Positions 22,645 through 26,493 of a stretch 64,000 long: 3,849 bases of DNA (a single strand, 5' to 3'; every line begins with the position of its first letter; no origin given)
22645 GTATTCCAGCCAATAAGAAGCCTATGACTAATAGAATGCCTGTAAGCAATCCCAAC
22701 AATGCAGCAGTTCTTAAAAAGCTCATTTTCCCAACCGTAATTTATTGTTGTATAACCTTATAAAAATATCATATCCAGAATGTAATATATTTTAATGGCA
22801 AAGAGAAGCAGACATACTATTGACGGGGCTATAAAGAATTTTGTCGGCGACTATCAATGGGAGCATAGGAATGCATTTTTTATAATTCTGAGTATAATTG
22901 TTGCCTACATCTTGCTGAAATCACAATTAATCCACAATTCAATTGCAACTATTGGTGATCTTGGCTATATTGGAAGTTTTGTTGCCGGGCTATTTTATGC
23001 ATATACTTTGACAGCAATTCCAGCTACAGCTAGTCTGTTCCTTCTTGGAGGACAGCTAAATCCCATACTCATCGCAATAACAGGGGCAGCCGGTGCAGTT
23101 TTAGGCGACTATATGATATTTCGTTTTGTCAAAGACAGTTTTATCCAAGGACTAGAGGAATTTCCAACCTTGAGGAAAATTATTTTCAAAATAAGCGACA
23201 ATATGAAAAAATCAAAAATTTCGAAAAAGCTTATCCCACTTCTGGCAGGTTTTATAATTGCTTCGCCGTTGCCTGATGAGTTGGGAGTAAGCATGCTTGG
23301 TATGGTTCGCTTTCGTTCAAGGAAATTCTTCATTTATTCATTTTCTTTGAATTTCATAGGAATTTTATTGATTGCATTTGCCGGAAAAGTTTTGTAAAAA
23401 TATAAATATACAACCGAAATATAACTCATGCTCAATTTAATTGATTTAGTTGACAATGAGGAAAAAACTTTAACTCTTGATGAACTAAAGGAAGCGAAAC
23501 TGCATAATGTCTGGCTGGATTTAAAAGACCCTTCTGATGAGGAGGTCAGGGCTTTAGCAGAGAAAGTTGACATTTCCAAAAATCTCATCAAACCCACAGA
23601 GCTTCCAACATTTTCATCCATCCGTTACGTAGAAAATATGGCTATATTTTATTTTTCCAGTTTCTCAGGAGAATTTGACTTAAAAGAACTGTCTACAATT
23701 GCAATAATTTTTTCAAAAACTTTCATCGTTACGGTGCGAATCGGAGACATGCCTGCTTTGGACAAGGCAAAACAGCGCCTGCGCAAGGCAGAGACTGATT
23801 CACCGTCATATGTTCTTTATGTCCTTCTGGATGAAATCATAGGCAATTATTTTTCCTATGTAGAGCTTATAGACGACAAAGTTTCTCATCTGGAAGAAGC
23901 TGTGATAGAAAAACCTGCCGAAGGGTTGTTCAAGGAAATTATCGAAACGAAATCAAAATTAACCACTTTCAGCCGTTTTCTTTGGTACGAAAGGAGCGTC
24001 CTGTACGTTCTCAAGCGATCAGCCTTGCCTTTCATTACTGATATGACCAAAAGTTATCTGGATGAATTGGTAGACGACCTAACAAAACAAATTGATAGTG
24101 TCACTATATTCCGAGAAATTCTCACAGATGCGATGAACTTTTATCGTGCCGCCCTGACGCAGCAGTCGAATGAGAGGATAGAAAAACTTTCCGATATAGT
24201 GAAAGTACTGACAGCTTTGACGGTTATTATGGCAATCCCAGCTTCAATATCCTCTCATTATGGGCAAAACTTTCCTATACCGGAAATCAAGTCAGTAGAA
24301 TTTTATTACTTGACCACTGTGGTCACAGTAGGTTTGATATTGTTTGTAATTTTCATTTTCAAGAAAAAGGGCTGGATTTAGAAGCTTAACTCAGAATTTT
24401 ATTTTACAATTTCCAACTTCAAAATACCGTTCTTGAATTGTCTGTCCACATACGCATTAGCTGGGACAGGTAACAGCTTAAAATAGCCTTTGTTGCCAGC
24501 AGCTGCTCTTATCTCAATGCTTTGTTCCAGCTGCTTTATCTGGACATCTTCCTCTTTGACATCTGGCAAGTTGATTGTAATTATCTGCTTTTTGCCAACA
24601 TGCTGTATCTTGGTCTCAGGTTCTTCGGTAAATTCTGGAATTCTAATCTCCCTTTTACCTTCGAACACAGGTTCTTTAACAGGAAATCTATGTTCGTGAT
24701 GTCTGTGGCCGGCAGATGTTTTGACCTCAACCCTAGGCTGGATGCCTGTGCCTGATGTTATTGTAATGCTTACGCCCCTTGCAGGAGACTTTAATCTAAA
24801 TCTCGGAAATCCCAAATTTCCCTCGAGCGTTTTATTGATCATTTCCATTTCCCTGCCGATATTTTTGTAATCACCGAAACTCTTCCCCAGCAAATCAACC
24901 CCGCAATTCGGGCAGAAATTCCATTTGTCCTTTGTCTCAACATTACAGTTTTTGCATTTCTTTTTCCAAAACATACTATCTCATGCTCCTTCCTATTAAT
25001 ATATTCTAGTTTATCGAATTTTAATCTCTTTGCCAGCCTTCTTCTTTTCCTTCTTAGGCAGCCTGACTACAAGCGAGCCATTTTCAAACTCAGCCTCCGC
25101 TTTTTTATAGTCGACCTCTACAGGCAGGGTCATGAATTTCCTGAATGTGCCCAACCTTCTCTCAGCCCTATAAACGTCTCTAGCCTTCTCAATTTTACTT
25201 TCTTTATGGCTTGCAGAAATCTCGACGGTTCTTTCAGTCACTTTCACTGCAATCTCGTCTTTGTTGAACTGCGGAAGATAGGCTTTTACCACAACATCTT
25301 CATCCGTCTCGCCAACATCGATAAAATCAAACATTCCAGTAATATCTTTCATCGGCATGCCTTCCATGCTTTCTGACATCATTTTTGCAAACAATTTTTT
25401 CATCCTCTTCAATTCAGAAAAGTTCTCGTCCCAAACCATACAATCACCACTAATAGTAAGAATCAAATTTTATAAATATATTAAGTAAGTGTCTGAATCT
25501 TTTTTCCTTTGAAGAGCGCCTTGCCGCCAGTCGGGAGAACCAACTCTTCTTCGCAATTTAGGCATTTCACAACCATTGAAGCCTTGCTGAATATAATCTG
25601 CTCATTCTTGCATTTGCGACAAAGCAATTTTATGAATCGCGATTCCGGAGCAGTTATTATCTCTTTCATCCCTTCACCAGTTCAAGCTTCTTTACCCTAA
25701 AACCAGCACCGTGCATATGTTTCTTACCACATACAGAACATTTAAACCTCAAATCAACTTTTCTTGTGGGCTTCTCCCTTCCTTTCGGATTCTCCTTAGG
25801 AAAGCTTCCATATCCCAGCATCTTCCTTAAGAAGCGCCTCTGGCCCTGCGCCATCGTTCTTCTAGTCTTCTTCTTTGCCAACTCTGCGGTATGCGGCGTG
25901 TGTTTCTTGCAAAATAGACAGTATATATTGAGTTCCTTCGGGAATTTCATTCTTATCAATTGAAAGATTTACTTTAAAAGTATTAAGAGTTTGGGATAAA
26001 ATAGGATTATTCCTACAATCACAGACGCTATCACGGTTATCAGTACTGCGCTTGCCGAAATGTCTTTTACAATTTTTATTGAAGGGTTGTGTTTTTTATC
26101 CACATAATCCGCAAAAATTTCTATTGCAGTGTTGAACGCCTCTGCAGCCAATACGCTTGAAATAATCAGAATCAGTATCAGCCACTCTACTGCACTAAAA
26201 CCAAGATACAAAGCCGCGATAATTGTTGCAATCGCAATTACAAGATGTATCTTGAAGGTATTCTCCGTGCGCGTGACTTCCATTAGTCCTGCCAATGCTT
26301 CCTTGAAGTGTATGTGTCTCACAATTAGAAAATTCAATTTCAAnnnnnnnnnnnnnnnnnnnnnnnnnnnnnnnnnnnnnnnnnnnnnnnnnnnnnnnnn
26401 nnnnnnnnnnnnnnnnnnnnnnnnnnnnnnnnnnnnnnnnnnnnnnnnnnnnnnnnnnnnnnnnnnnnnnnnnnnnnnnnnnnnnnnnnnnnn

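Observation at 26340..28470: Single-polypeptide PriS-PriL primase followed by a candidate GINS gene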

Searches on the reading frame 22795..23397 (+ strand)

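Call 14: search_protein_families(library=pfam, proteins=[window:22795-23397:+], max_evalue=0.001)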
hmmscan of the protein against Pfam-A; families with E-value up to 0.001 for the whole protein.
window:22795-23397:+ (200 aa): 1 family
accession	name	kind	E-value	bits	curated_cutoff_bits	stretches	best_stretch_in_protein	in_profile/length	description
PF09335.16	VTT_dom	-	3.9e-07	31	33.9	1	75-198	1-122/123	VTT domain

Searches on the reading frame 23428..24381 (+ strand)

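Call 14: search_protein_families(library=pfam, proteins=[window:23428-24381:+], max_evalue=0.001)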
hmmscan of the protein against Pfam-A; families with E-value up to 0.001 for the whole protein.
window:23428-24381:+ (317 aa): 1 family
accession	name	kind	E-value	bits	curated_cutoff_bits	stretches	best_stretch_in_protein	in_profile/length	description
PF01544.23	CorA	-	5.6e-48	164.2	27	1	27-313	4-292/292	CorA-like Mg2+ transporter protein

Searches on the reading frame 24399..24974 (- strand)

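Call 14: search_protein_families(library=pfam, proteins=[window:24399-24974:-], max_evalue=0.001)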
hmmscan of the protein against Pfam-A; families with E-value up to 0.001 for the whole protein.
window:24399-24974:- (191 aa): 2 families
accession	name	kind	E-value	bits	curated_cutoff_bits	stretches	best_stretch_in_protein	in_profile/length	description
PF13240.11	Zn_Ribbon_1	-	2.9e-05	24.1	25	1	6-25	1-20/23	zinc-ribbon domain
PF12773.13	DZR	-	0.00029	21.4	27.3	1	5-25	25-45/45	Double zinc ribbon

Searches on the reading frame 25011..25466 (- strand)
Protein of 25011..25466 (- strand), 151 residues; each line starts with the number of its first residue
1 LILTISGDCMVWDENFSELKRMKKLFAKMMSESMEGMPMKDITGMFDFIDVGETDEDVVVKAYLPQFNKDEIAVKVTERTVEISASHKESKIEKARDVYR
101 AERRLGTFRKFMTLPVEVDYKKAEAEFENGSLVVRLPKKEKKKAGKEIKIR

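Call 14: search_protein_families(library=pfam, proteins=[window:25011-25466:-], max_evalue=0.001)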
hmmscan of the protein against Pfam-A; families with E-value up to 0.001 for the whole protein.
window:25011-25466:- (151 aa): 2 families
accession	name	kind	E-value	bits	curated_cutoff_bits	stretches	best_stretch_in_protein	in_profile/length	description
PF00011.27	HSP20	-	1.1e-18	67.6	20.8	1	52-150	3-101/102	Hsp20/alpha crystallin family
PF17886.7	ArsA_HSP20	-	1.2e-05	25.2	22.5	1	57-135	3-62/63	HSP20-like domain found in ArsA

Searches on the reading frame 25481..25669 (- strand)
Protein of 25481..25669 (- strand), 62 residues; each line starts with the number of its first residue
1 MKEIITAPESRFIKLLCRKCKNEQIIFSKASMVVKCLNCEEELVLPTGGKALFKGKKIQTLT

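Call 14: search_protein_families(library=pfam, proteins=[window:25481-25669:-], max_evalue=0.001)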
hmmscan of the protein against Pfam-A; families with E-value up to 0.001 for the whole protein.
window:25481-25669:- (62 aa): 1 family
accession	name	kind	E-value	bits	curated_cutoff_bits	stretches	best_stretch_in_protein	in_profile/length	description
PF01667.23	Ribosomal_S27e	-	4.6e-17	61.9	24.5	1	8-55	1-48/55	Ribosomal protein S27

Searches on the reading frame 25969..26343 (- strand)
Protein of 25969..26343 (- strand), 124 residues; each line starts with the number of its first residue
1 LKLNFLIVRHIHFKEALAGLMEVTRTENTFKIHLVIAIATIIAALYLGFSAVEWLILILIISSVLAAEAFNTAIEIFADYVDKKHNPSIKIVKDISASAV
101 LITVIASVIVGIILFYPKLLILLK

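Call 14: search_protein_families(library=pfam, proteins=[window:25969-26343:-], max_evalue=0.001)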
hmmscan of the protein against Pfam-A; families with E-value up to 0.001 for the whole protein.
window:25969-26343:- (124 aa): 1 family
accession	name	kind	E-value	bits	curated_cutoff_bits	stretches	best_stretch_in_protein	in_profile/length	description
PF01219.24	DAGK_prokar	-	1.9e-30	105.1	22.3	1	15-115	2-102/102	Prokaryotic diacylglycerol kinase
